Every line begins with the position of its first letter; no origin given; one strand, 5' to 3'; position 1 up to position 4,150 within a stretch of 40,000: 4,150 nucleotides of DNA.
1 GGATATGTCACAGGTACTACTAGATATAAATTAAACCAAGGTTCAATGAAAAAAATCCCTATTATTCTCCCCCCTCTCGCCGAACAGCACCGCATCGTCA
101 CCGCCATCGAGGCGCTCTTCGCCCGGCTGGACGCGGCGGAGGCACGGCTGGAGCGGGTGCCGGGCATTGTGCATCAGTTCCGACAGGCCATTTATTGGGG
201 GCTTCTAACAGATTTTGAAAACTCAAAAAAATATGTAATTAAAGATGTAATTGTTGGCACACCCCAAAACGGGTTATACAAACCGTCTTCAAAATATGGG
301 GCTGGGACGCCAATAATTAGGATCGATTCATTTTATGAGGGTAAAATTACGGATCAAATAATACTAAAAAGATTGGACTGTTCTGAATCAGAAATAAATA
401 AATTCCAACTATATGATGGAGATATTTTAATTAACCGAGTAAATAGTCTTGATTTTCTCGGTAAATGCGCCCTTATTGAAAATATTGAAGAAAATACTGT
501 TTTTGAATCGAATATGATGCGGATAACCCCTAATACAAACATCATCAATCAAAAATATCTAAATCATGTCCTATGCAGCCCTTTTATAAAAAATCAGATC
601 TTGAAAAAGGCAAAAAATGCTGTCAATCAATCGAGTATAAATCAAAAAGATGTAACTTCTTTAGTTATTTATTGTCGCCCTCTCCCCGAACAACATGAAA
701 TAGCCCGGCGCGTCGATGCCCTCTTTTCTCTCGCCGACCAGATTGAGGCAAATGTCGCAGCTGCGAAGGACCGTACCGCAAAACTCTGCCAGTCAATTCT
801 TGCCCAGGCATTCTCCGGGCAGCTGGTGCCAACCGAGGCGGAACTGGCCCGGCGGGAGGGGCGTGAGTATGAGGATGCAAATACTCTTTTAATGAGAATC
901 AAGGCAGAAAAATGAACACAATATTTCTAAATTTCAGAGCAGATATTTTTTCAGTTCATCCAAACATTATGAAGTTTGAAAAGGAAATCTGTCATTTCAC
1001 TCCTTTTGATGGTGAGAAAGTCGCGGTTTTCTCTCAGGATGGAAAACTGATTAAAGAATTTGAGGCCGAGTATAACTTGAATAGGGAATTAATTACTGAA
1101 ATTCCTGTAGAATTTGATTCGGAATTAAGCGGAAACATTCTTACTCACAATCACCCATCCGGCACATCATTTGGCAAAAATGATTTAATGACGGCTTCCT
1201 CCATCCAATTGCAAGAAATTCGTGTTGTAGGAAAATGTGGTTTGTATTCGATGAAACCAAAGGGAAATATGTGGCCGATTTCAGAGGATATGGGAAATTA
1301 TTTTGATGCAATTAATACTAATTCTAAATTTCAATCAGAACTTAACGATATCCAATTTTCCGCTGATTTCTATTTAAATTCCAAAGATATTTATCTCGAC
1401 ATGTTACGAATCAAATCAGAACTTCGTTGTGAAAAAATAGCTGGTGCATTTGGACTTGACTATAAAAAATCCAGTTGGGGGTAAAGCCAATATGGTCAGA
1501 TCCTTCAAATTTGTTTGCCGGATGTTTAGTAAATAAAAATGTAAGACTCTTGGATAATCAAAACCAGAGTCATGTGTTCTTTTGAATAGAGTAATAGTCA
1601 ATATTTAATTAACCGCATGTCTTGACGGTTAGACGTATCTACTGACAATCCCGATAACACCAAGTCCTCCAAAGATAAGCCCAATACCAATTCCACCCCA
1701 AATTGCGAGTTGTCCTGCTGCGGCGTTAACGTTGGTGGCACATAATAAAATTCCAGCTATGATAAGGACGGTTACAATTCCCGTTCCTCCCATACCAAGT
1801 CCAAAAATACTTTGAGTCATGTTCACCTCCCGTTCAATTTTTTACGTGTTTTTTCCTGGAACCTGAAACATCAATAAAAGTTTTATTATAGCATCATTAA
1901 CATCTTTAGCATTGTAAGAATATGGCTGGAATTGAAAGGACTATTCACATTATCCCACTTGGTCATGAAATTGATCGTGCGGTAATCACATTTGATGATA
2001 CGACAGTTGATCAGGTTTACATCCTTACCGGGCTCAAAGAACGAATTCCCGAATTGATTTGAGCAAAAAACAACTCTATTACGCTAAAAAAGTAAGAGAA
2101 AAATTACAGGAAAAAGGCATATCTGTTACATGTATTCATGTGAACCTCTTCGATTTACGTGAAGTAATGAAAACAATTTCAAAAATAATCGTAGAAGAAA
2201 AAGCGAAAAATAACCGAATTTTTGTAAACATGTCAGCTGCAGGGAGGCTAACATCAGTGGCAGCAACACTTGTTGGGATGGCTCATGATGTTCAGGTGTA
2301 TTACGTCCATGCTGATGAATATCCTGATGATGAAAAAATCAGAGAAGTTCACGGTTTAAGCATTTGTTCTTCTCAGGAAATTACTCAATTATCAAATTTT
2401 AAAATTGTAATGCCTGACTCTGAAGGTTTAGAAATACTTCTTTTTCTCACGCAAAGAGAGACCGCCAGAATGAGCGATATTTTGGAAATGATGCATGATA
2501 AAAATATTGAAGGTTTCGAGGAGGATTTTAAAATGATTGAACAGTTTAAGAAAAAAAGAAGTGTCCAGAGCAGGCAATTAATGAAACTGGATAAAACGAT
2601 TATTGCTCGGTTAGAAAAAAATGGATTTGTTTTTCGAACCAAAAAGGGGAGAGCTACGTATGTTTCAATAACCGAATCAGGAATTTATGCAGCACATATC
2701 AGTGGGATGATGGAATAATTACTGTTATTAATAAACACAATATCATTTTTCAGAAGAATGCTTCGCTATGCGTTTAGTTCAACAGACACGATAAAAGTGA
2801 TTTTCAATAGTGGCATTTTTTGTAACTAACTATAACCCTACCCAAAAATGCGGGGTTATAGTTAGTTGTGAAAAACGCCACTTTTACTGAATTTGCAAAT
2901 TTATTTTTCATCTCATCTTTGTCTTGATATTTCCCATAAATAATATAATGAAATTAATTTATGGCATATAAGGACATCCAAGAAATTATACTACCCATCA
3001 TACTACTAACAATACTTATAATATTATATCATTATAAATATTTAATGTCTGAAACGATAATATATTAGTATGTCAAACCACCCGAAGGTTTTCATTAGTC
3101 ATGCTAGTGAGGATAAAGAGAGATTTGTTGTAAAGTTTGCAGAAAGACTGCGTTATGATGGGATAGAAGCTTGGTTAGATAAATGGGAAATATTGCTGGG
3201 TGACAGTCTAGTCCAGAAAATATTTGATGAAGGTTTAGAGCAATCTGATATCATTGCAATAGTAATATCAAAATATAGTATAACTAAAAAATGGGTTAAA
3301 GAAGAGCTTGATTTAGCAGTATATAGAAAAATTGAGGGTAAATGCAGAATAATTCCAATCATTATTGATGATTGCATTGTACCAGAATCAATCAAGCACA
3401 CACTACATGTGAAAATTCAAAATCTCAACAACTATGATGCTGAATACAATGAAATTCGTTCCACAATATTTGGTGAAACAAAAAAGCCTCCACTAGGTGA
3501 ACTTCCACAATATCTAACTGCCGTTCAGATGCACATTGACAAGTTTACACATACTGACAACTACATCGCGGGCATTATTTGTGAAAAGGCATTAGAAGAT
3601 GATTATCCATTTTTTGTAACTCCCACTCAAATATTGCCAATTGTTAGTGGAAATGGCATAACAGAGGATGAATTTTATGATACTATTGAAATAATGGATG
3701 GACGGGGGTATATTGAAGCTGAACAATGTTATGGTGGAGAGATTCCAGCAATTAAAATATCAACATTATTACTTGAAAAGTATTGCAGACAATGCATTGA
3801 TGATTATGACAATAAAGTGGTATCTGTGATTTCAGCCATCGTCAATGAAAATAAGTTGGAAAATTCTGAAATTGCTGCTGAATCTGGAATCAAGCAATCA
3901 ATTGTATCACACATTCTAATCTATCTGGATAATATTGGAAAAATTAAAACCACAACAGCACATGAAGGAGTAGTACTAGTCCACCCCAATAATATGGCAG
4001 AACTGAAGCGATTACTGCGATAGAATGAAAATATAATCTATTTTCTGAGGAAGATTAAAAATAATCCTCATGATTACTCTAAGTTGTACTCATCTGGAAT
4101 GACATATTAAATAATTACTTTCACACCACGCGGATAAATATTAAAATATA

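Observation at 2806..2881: Second, diverged right-end repeat abutting the left terminus: tandem casposon array and a 72-bp quasi-palindromic junction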

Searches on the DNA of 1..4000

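Call 60: search_rna_families(source=window, start=1, end=4000, threshold=evalue, max_evalue=1)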
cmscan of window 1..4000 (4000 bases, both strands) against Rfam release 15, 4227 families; matches with E-value up to 1: 3.
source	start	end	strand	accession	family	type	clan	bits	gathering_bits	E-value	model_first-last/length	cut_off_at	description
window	2809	2882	+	RF03361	mir-3136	Gene; miRNA;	-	32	86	0.00063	1-78/78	no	mir-3136 microRNA precursor family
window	2806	2885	+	RF03798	MIR4227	Gene; miRNA;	-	30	100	0.0037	23-98/122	no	MIR4227 microRNA precursor family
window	957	1022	-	RF02087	Yar_3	Gene; lncRNA;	-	16.7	50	0.53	1-67/67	no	Yellow-achaete intergenic RNA conserved region 3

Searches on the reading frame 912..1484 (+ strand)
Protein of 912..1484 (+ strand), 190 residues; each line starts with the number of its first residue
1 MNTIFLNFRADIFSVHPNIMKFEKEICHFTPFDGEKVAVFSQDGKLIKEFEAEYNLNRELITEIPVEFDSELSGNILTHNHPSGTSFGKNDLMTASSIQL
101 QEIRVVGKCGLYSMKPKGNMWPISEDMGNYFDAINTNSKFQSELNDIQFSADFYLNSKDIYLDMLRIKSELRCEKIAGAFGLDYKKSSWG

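Call 7: search_protein_families(library=pfam, proteins=[window:912-1484:+], max_evalue=0.01)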
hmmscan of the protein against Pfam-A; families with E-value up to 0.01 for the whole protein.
window:912-1484:+ (190 aa): 0 families

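Call 10: search_protein_families(library=pfam, proteins=[window:912-1484:+], max_evalue=0.1)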
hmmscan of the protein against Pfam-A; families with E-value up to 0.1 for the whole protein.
window:912-1484:+ (190 aa): 0 families

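Call 12: find_encoding_contigs(protein=window:912-1484:+, flank=10000, max_places=10)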
Protein window:912-1484:+ (190 aa): no gene with exactly this product is on record in the collection.

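Call 16: find_homologous_proteins(query=window:912-1484:+)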
Query window:912-1484:+ (190 aa): 2 proteins with E <= 0.001 among 25 candidates.
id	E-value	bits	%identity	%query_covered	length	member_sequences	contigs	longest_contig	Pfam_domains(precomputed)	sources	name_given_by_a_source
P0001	1.9e-110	385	100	90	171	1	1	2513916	-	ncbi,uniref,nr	ncbi:hypothetical protein L1S32_03710 [Methanogenium sp. S4BF]|uniref:hypothetical protein n=1 Tax=M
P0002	5.9e-48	182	52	99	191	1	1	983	-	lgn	-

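Call 17: find_encoding_contigs(protein=P0001, flank=10000, max_places=5)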
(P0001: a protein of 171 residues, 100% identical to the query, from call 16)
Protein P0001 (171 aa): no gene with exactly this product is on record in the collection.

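Call 18: find_related_loci(query=window:912-1484:+, collection=genome_contigs, flank=10000)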
Query window:912-1484:+ (190 aa) in genome_contigs; peptide patterns used: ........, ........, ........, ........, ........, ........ (x = any residue, [..] = any of these).
73 stretches matched a pattern, but none encodes a relative of the query by tblastn (E <= 1e-3).
